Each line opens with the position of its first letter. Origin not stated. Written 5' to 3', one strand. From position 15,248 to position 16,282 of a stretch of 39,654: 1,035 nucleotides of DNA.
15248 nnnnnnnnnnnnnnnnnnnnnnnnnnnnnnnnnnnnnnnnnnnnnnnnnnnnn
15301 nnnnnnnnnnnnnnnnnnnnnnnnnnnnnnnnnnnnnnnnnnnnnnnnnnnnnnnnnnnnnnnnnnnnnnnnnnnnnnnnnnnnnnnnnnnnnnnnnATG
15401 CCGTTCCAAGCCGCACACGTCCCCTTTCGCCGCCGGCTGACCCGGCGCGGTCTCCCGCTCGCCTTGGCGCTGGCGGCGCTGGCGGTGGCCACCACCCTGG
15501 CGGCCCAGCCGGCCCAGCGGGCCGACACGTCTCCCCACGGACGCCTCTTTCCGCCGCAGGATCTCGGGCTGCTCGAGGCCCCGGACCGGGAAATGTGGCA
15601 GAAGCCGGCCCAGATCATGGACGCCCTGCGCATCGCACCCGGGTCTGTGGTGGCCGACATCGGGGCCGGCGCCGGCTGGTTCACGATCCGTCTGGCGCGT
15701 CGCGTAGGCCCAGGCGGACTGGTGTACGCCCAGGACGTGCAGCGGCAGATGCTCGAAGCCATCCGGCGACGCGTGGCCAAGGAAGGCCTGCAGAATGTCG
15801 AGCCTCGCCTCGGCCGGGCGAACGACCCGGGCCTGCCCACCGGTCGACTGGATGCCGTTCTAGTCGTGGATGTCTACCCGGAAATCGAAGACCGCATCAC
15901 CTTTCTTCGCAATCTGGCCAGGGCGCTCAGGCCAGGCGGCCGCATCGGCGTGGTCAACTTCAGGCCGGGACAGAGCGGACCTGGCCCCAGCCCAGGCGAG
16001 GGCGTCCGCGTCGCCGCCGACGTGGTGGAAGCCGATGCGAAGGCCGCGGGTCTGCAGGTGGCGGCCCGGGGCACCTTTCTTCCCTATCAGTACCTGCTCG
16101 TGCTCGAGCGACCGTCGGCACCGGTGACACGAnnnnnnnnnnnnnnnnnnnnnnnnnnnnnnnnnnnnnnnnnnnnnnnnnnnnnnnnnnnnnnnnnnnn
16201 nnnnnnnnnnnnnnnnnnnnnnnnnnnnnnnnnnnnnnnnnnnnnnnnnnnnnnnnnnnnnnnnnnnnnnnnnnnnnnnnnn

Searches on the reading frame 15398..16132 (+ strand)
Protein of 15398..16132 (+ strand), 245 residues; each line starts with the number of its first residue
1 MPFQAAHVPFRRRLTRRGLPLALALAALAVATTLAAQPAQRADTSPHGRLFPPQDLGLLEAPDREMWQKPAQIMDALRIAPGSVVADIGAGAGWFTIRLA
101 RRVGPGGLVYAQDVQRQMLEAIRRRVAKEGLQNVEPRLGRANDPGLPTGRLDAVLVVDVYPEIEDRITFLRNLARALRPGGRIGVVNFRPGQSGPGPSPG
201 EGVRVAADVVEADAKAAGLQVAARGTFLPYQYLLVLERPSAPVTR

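Call 79: search_protein_families(library=pfam, proteins=[window:15398-16132:+], max_evalue=0.00001)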
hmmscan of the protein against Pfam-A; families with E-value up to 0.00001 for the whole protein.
window:15398-16132:+ (245 aa): 6 families
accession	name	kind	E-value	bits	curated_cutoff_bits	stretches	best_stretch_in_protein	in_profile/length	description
PF13649.12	Methyltransf_25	-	7.4e-16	59.1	27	1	85-181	1-97/97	Methyltransferase domain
PF08241.18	Methyltransf_11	-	1e-13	52.1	21.2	1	87-183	2-93/95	Methyltransferase domain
PF01209.24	Ubie_methyltran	-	1.6e-12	47.7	20.1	1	65-188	33-154/233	ubiE/COQ5 methyltransferase family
PF13847.12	Methyltransf_31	-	1.9e-12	47.5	27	1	81-189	3-113/145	Methyltransferase domain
PF08242.18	Methyltransf_12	-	7.3e-12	46.3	30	1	87-183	2-98/98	Methyltransferase domain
PF01135.25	PCMT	-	6.6e-07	29.7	20.3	1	71-163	63-155/210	Protein-L-isoaspartate(D-aspartate) O-methyltransferase (PCMT)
